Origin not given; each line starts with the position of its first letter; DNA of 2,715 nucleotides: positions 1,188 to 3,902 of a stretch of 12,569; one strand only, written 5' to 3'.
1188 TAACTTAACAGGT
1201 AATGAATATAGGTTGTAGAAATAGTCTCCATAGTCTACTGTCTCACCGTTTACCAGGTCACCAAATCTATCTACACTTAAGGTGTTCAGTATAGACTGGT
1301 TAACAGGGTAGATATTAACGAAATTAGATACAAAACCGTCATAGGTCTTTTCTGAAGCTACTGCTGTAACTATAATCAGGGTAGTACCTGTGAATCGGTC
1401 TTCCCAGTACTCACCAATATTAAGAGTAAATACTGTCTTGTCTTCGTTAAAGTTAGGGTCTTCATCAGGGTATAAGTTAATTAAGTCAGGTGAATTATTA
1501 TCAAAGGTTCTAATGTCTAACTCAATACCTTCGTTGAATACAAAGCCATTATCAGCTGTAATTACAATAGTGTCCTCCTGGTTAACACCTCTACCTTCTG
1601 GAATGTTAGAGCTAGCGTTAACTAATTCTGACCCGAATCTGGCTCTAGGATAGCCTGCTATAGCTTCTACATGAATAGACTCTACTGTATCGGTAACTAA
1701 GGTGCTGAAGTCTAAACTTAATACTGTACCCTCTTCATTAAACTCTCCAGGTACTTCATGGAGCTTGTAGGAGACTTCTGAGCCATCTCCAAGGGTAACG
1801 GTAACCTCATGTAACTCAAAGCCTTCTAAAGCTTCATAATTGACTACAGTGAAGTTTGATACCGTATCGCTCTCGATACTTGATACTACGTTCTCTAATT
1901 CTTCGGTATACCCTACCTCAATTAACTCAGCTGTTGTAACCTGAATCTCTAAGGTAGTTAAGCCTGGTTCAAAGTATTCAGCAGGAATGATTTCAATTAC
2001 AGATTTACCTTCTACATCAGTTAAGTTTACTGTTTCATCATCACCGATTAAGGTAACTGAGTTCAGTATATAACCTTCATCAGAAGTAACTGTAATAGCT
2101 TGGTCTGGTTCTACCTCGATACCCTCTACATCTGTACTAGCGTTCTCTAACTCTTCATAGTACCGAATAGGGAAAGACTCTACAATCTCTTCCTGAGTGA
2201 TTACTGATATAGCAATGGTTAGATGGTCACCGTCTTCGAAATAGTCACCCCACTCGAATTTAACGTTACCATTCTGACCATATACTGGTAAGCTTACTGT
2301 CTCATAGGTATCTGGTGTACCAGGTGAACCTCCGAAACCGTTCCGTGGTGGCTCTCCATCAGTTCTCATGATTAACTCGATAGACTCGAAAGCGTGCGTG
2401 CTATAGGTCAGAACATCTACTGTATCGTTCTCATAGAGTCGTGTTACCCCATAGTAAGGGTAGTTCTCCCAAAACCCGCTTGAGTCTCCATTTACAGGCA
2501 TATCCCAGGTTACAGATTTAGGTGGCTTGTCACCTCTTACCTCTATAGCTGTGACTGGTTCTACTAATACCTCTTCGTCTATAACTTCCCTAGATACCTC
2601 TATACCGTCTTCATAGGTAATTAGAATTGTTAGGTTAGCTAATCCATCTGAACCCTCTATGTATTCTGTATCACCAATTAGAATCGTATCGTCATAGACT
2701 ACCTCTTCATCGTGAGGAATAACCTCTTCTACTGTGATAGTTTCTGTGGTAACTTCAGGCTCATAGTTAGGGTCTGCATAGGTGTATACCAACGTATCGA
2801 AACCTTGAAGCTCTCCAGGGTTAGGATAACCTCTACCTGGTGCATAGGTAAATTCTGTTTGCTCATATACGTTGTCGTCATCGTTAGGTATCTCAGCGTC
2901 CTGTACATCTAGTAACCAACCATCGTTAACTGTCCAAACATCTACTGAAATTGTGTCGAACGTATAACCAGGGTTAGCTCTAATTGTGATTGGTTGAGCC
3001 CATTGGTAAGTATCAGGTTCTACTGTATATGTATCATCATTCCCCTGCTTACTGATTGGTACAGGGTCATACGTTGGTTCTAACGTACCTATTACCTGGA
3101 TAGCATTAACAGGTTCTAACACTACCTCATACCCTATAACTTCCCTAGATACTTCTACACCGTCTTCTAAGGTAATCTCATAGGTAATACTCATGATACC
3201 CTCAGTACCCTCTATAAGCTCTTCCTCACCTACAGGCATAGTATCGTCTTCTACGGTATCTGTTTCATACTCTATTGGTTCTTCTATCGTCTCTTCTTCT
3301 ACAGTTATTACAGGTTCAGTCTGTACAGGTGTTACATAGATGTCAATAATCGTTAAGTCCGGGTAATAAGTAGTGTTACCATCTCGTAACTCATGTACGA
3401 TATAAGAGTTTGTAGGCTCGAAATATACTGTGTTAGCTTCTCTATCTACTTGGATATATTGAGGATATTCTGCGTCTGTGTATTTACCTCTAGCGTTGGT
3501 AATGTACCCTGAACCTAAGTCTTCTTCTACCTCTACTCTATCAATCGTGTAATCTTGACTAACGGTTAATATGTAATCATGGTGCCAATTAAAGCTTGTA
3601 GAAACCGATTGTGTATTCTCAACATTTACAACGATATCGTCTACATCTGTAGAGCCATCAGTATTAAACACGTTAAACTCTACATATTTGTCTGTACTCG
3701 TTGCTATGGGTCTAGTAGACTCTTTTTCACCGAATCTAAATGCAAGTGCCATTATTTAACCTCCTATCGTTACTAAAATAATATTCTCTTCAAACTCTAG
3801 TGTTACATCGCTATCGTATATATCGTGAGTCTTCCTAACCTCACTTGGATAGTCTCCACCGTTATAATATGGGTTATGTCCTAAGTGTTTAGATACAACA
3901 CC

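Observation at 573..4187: Tail-knob (gp9-like) gene appears split, with about 800 aa of adhesin-type modules inserted before its C-terminal half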

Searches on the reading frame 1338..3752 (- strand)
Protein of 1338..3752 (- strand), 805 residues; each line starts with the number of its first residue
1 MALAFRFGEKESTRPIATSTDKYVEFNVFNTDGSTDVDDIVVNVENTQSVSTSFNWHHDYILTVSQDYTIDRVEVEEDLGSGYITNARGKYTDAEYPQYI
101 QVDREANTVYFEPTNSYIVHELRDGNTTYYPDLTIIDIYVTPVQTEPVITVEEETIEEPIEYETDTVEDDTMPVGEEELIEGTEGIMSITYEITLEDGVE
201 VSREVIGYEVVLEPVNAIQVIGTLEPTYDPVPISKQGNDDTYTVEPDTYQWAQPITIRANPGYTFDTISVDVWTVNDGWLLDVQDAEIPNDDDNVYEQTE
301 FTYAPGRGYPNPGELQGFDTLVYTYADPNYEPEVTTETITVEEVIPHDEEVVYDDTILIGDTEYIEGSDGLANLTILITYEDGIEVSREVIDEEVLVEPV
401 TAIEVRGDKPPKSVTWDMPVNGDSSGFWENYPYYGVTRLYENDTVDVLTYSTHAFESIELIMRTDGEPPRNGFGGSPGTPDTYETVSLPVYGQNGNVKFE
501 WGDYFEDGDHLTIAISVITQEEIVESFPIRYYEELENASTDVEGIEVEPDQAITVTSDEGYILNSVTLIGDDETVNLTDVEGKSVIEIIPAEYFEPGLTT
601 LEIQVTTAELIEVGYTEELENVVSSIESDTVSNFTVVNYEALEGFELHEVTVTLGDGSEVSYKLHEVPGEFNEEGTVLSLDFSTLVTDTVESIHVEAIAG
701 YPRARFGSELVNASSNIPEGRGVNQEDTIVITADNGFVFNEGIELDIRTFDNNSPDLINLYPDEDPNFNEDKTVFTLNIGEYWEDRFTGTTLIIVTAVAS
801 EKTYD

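Call 75: search_protein_families(library=pfam, alignment_id=A5, max_evalue=0.01)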
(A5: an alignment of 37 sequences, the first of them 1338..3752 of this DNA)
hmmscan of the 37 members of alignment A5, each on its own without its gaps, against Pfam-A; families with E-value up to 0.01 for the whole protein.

A. member 1, window:1338-3752:- (805 aa): 1 family
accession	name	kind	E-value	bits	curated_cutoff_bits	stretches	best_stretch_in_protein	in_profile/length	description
PF07501.17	G5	-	1.3e-29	102.6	23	2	152-223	2-74/75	G5 domain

B. families by the number of members that match (of 37 scanned): 5 families
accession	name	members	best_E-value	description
PF18998.6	Flg_new_2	5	2.1e-06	Divergent InlB B-repeat domain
PF07501.17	G5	1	1.3e-29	G5 domain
PF09479.16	Flg_new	1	5.2e-14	Listeria-Bacteroides repeat domain (List_Bact_rpt)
PF02298.23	Cu_bind_like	1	0.0055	Plastocyanin-like domain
PF05887.16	Trypan_PARP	1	0.0074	Procyclic acidic repetitive protein (PARP)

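Call 101: search_protein_representatives(protein=window:1338-3752:-)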
Query: 805 residues. Proteins with E-value up to 0.001 (for the whole library): 642; up to 1e-10: 65; up to 1e-30: 4. The best 150 are listed.
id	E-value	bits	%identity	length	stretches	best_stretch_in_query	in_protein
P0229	0.0e+00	1771.9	100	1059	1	1-805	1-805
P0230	1.0e-46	176.1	38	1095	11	144-278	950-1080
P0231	2.5e-42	161.6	34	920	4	225-410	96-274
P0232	2.8e-41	158.1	38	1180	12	151-225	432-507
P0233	1.0e-28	116.6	33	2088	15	144-223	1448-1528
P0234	8.5e-26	106.9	37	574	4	145-223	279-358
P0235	2.9e-24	101.9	36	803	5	149-227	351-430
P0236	5.3e-24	101.0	38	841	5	145-227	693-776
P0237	6.3e-22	94.1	33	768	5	127-223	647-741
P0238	1.1e-21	93.3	39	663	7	147-224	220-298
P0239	1.0e-20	90.1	39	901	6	150-213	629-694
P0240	1.0e-19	86.8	35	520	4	141-242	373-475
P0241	1.4e-19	86.4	38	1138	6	149-224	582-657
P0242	1.6e-18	82.9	35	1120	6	147-226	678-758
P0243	5.9e-18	81.0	34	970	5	140-226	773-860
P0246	3.7e-17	78.3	35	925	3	611-788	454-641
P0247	6.1e-17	77.6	31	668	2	655-787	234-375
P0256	3.0e-15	72.0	32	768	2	574-804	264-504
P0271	1.6e-12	63.0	36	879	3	705-786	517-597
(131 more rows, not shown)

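Call 102: list_cluster_members(proteins=[P0229, P0230, P0231, P0232, P0233, P0234, P0246, P0247, P0256, P0271])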
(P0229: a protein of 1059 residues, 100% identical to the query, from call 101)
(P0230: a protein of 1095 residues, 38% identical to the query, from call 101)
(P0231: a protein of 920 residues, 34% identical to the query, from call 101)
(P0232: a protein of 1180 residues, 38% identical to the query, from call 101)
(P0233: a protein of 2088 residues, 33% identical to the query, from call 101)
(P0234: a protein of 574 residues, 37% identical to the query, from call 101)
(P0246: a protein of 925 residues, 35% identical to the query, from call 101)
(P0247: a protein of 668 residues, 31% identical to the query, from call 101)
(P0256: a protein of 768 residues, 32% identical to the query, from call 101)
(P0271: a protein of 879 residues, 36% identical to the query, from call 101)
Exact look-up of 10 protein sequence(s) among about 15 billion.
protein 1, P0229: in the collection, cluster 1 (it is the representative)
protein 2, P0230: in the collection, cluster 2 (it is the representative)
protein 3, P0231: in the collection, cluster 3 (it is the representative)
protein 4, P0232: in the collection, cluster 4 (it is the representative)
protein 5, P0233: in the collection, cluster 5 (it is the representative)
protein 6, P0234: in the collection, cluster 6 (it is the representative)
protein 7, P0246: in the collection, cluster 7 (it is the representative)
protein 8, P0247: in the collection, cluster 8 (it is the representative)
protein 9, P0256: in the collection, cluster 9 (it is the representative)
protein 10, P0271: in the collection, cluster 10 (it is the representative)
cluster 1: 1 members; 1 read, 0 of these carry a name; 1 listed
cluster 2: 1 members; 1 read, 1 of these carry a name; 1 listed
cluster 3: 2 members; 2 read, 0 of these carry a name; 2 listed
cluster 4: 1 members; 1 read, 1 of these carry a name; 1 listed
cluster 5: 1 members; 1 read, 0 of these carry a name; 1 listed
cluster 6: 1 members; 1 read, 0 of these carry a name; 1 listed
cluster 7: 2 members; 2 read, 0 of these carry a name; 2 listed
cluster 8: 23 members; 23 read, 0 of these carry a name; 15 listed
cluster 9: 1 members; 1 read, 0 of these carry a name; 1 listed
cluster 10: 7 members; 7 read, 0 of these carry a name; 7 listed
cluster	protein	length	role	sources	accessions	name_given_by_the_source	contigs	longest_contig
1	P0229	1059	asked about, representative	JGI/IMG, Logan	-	-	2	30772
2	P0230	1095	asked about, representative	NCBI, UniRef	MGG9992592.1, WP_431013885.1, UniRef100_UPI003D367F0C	G5 domain-containing protein [Streptococcus suis] | G5 domain-containing protein n=2 Tax=Streptococcus suis TaxID=1307 RepID=UPI003D367F0C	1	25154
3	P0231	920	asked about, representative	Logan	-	-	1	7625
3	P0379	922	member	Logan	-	-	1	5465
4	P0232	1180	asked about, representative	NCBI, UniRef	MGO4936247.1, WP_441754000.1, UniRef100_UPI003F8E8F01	G5 domain-containing protein [Fundicoccus sp. Sow4_H7] | G5 domain-containing protein n=1 Tax=Fundicoccus sp. Sow4_H7 TaxID=3438784 ...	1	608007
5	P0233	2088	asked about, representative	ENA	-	-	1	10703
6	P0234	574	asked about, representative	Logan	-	-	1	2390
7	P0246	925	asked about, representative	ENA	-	-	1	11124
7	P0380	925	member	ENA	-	-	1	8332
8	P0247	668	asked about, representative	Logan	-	-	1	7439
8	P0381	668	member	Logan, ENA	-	-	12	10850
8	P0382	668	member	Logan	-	-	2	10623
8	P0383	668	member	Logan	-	-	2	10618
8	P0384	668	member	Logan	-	-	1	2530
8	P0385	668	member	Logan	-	-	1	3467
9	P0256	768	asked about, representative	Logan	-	-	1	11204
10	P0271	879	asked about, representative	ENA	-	-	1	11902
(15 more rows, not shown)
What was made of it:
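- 3075..3317 (-): G5 domain 1 (aa ~146-226). Best cellular matches are G5 proteins of Streptococcus suis and Fundicoccus (calls 101-102).
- Closest known: Two-gene tail knob of Astrithrvirus-like phages: Salmonella phages astrithr/Astrid. Different: The nearest cellular G5 matches come from Lactobacillales (call 102), whereas the described phages infect Gram-negative bacteria.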

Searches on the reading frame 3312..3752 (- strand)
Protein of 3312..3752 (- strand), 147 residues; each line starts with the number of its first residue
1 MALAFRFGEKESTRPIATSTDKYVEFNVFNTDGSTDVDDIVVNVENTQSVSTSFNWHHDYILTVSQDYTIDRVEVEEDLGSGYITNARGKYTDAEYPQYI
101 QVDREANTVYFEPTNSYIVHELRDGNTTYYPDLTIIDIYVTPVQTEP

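Call 46: search_protein_families(library=pfam, proteins=[window:3312-3752:-], max_evalue=10)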
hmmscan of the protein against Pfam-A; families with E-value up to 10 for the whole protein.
seq(147 aa): 0 families
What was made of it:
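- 3318..3752 (-): Arm module A (aa 1-145): the unique N-terminal, presumably distal, module. No Pfam hit (call 46).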
